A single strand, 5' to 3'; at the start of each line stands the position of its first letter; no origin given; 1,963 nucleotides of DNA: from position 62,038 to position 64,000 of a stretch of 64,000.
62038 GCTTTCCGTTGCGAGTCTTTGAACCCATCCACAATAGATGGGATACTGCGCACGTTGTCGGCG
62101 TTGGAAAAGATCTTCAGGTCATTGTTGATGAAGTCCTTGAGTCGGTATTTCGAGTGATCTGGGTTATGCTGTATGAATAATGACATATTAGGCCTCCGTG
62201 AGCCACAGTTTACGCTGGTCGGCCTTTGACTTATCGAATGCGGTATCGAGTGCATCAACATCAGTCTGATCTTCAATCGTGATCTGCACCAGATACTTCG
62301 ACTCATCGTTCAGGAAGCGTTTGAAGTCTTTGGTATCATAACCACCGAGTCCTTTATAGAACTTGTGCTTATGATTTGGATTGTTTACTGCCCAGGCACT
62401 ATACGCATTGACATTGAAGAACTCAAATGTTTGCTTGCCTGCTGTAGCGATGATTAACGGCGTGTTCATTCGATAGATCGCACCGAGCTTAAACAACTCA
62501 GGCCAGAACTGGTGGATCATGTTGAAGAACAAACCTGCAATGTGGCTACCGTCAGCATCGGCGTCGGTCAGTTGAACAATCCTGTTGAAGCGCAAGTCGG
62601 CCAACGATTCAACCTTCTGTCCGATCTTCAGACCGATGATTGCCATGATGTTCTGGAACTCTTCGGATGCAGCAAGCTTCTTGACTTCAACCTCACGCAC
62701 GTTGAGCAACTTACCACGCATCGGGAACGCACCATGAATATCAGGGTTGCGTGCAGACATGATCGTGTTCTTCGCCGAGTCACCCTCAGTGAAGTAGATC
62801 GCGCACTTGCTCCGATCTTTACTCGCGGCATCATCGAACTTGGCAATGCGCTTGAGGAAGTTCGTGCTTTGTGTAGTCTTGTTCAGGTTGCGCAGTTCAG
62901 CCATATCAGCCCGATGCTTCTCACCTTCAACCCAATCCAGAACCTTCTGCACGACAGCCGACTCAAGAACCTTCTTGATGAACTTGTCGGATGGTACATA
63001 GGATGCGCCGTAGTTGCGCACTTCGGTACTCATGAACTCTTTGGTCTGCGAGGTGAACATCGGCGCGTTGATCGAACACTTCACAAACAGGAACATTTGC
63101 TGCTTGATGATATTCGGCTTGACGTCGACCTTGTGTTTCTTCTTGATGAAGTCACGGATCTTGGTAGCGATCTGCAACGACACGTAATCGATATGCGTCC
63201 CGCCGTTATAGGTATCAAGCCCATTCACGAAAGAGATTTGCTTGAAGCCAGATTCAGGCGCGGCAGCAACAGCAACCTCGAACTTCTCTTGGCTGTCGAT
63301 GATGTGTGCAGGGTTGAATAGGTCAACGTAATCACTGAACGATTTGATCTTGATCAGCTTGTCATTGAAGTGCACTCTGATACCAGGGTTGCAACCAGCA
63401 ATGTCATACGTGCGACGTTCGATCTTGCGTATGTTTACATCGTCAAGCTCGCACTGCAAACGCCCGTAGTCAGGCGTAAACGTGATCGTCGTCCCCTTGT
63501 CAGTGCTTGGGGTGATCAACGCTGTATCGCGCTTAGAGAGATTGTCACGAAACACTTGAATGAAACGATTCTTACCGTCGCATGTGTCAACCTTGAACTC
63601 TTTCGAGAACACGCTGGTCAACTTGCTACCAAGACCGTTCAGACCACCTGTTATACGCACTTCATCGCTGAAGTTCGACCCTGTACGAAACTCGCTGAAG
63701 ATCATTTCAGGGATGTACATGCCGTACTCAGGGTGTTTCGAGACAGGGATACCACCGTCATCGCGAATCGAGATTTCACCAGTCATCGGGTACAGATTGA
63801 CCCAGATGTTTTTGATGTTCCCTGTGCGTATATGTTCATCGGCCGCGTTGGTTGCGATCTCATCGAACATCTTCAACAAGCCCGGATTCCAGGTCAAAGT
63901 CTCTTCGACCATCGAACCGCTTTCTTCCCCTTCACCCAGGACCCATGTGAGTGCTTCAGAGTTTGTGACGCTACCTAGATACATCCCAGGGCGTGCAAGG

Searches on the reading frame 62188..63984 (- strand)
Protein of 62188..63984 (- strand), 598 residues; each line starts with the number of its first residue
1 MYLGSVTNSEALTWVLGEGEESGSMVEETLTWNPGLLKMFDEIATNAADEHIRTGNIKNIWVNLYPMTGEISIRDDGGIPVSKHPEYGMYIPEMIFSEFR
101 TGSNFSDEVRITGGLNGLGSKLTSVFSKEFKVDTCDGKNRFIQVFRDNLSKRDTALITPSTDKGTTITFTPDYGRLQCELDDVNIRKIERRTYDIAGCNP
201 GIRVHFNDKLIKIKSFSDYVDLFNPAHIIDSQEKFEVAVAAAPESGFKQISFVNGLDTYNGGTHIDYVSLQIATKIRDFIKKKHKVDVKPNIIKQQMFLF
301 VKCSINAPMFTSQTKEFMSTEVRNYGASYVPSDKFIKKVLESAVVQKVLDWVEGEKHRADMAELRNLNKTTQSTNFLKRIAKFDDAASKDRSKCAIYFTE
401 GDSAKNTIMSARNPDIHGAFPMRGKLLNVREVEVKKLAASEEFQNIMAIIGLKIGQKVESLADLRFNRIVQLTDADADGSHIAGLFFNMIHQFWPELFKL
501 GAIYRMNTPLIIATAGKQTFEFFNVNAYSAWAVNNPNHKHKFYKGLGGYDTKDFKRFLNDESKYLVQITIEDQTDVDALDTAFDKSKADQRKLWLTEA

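Call 16: search_protein_families(library=phrogs, proteins=[window:62188-63984:-], max_evalue=0.001)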
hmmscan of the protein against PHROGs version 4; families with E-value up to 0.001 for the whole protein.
window:62188-63984:- (598 aa): 3 families
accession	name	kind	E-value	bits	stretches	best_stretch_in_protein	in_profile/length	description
phrog_543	-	DNA, RNA and nucleotide metabolism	1.2e-174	583.2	1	1-597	43-638/661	DNA topoisomerase II large subunit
phrog_28877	-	DNA, RNA and nucleotide metabolism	6.1e-25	88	1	250-575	296-645/1441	DNA topoisomerase II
phrog_7229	-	DNA, RNA and nucleotide metabolism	2e-23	84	1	433-597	5-164/172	DNA topoisomerase II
